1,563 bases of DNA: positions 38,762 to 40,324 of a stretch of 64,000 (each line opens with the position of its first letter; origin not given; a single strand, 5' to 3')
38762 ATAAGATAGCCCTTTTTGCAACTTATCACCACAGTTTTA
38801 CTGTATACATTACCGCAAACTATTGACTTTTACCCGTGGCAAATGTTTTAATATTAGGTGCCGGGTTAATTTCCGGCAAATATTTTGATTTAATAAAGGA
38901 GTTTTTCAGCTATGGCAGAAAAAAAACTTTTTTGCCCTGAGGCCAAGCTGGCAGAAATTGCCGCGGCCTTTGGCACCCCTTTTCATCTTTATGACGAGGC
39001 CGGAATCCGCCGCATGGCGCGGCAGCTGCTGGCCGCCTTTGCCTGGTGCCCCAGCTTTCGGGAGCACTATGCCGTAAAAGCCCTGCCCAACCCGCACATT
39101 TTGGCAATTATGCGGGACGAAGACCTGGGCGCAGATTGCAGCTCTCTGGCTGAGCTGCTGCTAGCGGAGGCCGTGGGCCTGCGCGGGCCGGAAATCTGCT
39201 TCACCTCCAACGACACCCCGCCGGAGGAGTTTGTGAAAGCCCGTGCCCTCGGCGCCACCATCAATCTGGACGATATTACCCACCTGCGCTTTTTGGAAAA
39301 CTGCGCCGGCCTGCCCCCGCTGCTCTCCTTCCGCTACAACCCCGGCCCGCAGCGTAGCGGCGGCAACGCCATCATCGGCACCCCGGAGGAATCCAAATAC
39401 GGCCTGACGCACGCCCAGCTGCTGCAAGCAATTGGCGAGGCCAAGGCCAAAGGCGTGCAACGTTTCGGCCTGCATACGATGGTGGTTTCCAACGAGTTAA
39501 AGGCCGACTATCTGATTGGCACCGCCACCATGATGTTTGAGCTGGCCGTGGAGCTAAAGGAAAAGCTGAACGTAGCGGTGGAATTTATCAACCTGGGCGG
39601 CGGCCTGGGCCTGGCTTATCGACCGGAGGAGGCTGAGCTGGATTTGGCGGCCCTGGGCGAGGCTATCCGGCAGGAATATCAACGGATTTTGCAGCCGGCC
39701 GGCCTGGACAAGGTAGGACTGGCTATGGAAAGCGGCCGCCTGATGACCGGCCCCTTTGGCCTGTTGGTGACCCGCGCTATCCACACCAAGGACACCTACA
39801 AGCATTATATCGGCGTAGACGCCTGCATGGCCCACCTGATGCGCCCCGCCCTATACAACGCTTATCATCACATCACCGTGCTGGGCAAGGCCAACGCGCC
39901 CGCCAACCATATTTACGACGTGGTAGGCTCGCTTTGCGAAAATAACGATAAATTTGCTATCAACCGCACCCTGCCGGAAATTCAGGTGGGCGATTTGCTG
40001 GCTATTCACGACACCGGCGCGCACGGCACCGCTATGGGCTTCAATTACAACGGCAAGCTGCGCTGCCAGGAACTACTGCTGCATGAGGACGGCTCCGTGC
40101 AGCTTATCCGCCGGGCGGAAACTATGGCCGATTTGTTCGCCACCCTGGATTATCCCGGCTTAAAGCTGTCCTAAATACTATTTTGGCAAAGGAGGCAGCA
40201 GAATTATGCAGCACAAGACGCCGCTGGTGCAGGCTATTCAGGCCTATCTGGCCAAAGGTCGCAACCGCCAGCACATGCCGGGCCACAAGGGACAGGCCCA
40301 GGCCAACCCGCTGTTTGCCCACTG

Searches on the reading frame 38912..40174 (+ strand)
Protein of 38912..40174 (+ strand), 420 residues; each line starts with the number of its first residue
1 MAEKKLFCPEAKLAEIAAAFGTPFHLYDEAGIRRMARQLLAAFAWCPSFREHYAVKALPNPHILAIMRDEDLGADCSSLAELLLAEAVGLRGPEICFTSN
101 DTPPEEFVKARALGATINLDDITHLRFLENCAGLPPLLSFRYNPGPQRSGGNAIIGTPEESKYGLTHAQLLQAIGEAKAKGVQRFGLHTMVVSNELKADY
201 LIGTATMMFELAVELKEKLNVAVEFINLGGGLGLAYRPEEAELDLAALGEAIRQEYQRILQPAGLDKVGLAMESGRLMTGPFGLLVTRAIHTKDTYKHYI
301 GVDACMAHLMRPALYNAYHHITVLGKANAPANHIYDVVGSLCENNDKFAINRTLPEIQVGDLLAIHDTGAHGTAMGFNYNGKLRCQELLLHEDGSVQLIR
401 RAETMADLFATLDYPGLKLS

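Call 44: find_encoding_contigs(protein=window:38912-40174:+, flank=10000, max_places=1)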
Protein window:38912-40174:+ (420 aa): 14 contigs read that carry it; 1 place shown.
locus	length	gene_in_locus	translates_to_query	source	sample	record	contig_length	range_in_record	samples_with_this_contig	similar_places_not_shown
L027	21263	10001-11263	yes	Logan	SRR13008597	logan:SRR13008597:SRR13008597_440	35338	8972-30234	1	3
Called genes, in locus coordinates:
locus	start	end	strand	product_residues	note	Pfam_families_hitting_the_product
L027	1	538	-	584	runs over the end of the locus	PF02734:Dak2, PF21645:FakA-like_M, PF13684:FakA-like_C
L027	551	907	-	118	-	PF03780:Asp23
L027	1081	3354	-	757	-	PF00999:Na_H_Exchanger, PF02080:TrkA_C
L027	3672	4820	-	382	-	PF00768:Peptidase_S11, PF13354:Beta-lactamase2, PF07943:PBP5_C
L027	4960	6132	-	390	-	PF01098:FTSW_RODA_SPOVE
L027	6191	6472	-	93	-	PF03776:MinE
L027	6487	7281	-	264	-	PF00142:Fer4_NifH (faint), PF01656:CbiA, PF02374:ArsA_ATPase (weak), PF06564:CBP_BcsQ, PF09140:MipZ, PF10609:ParA, PF13614:AAA_31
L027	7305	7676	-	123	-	PF03775:MinC_C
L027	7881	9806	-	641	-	PF03717:PBP_dimer, PF00905:Transpeptidase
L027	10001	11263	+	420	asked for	PF00278:Orn_DAP_Arg_deC, PF02784:Orn_Arg_deC_N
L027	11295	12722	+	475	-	PF01276:OKR_DC_1, PF00155:Aminotran_1_2 (weak), PF03711:OKR_DC_1_C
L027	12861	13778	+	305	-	PF13177:DNA_pol3_delta2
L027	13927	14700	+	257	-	PF04468:PSP1, PF28472:PSP1_3rd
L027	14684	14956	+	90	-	PF06156:YabA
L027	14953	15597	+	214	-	PF05175:MTS (weak), PF13847:Methyltransf_31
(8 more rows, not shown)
